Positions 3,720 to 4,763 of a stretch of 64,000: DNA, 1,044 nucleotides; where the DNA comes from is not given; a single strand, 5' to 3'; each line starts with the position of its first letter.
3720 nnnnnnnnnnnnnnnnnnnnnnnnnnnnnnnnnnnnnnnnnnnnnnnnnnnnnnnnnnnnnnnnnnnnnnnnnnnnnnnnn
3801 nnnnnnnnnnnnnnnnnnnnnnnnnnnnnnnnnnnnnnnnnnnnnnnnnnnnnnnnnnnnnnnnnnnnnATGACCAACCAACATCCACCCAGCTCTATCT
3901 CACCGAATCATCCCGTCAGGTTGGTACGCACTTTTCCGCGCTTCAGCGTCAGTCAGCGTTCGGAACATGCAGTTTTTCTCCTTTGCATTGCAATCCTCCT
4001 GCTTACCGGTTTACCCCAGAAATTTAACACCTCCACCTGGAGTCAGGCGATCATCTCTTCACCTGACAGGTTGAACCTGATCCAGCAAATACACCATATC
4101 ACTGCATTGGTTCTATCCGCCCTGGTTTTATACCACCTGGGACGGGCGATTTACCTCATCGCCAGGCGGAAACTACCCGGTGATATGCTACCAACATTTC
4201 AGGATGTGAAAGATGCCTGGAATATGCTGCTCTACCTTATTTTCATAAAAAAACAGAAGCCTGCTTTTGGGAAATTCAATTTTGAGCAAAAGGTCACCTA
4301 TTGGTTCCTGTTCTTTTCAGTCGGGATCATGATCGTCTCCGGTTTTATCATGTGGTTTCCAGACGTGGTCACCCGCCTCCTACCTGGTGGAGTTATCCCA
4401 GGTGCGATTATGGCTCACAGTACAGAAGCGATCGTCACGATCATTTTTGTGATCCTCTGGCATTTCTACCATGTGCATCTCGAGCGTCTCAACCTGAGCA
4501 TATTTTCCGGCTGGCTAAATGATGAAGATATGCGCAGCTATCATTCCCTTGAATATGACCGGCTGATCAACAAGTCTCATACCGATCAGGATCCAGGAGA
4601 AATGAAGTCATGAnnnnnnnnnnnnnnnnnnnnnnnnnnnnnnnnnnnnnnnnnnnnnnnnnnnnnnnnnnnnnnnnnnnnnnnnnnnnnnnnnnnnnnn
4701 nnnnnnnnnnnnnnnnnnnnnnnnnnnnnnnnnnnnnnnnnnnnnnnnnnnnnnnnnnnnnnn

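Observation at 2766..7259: CbcL-like nonahaem-c/dihaem-b architecture present twice in tandem, once fused and once split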

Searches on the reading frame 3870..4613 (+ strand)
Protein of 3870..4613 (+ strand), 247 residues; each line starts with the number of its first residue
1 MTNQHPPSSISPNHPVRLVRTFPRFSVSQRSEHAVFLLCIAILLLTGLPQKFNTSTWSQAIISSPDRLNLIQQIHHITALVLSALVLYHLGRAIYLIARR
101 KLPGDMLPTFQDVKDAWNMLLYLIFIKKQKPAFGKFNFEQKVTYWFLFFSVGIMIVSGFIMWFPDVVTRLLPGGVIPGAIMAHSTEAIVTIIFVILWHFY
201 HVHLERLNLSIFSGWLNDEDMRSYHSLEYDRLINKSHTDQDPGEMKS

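Call 56: search_solved_structures(query=window:3870-4613:+, max_evalue=0.1, show_alignments=2)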
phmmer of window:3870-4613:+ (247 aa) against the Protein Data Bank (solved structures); distinct sequences matched with E-value up to 0.1: 1.
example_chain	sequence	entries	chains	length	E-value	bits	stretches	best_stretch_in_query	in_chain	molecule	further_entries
1kqf_C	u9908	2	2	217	9.8e-06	28.5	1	28-207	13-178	FORMATE DEHYDROGENASE, NITRATE-INDUCIBLE, CYTOCHROME B556(FDN) SUBUNIT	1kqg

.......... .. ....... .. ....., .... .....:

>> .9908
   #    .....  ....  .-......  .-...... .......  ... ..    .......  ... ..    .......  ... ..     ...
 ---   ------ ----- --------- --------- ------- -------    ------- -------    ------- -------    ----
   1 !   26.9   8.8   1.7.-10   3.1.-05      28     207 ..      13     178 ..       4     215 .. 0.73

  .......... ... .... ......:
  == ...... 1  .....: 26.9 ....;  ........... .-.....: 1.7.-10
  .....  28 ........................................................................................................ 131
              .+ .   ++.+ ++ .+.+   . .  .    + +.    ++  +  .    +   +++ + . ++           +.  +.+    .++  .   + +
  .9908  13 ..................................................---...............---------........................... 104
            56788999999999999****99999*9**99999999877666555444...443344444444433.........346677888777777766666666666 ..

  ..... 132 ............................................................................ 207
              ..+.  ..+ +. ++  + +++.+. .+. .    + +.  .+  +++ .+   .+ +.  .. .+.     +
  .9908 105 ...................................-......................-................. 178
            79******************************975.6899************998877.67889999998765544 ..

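Call 73: find_encoding_contigs(protein=window:3870-4613:+, flank=6000, max_places=6)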
Protein window:3870-4613:+ (247 aa): no gene with exactly this product is on record in the collection.
